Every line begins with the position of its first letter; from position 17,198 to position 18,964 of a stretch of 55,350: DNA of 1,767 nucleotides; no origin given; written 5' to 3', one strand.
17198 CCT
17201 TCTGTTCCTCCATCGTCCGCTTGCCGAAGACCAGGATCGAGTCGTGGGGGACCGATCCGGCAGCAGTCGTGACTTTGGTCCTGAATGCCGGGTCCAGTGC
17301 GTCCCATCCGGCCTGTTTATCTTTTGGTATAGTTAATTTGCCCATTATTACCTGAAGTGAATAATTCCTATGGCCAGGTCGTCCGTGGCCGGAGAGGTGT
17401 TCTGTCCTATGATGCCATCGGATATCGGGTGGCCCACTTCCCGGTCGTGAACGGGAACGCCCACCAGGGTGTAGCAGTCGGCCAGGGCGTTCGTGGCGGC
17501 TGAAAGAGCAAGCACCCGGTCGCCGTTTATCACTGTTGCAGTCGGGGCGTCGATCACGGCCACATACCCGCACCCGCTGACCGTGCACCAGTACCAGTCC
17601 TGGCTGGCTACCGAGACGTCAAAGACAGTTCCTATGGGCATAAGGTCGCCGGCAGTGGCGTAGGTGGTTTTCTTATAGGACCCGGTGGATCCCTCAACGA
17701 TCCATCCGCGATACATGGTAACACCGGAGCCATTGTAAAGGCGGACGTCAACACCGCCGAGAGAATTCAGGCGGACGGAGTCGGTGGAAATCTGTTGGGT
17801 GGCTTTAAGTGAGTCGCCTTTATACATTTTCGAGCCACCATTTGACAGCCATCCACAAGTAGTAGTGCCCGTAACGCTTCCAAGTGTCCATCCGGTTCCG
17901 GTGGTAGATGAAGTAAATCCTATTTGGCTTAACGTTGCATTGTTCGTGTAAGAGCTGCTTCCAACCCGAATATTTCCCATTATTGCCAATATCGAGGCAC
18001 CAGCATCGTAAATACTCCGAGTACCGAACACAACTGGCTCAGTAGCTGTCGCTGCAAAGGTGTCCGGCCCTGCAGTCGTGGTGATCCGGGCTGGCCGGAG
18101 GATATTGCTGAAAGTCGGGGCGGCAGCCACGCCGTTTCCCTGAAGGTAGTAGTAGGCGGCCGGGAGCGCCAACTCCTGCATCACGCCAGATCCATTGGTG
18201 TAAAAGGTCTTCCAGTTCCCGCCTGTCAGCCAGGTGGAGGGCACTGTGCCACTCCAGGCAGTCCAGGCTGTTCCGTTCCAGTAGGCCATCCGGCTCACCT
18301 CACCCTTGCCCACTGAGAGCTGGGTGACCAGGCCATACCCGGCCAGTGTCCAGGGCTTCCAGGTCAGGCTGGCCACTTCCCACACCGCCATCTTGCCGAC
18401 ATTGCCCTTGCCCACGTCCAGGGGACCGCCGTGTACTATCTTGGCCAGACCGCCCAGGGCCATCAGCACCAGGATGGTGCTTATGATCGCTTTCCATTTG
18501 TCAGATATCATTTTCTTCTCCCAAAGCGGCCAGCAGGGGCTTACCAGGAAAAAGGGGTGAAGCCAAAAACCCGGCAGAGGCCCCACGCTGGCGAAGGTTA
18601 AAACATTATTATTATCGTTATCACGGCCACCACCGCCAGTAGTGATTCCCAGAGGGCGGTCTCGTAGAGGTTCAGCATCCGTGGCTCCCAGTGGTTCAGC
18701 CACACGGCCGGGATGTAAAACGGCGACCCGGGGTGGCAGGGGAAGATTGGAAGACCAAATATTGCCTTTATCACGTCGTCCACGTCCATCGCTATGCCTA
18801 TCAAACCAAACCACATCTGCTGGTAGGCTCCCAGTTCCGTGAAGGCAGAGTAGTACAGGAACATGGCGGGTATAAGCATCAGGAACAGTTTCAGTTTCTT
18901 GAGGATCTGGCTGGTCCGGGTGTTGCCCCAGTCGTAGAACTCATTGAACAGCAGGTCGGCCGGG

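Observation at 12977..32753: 20-kb late unit with no recognisable terminase, portal, tape measure or HK97 capsid; membrane proteins, tethered lysins and two small beta-rich capsid candidates instead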

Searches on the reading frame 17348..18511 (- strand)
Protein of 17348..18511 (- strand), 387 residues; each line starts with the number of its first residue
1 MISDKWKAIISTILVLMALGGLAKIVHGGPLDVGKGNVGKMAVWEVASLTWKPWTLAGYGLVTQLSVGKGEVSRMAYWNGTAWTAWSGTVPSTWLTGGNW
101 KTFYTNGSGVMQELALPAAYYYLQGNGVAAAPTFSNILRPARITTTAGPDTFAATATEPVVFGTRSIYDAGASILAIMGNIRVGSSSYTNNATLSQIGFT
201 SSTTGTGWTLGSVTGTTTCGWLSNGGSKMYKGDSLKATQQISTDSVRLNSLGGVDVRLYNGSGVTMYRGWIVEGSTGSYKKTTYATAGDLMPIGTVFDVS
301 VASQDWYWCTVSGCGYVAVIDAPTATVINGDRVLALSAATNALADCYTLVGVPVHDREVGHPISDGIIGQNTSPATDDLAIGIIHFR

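Call 34: search_protein_families(library=pfam, max_evalue=0.5, proteins=[window:17351-18511:-])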
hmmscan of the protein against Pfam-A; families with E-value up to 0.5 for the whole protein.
seq(387 aa): 1 family
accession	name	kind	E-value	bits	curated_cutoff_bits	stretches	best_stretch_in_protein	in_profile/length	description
PF07006.16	DUF1310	-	0.27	11.9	30.1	0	221-259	46-84/119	Protein of unknown function (DUF1310)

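Call 97: search_protein_families(library=ncbifam, max_evalue=0.1, proteins=[window:17348-18511:-])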
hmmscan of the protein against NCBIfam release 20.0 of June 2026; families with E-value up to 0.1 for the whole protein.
window:17348-18511:- (387 aa): 0 families

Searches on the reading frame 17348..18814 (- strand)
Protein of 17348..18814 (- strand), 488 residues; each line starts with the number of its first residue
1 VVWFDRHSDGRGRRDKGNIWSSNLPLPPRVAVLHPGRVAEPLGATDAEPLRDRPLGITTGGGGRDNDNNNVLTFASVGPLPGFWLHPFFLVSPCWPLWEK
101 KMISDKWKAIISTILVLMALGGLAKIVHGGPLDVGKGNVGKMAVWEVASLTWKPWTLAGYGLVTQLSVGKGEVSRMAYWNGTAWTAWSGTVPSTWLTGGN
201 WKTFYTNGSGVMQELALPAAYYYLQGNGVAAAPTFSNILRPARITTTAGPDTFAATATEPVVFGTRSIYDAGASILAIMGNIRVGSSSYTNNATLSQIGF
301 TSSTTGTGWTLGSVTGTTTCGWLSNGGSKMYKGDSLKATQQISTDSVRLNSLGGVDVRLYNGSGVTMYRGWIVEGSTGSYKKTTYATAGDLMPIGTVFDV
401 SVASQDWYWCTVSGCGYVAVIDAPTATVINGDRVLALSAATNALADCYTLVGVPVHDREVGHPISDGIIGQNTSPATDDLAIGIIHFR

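Call 6: search_protein_families(library=phrogs, proteins=[window:17348-18814:-], max_evalue=0.01)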
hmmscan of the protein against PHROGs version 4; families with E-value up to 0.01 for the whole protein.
window:17348-18814:- (488 aa): 0 families

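Call 7: search_protein_families(library=pfam, proteins=[window:17348-18814:-], max_evalue=0.01)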
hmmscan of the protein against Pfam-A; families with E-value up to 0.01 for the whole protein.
window:17348-18814:- (488 aa): 0 families
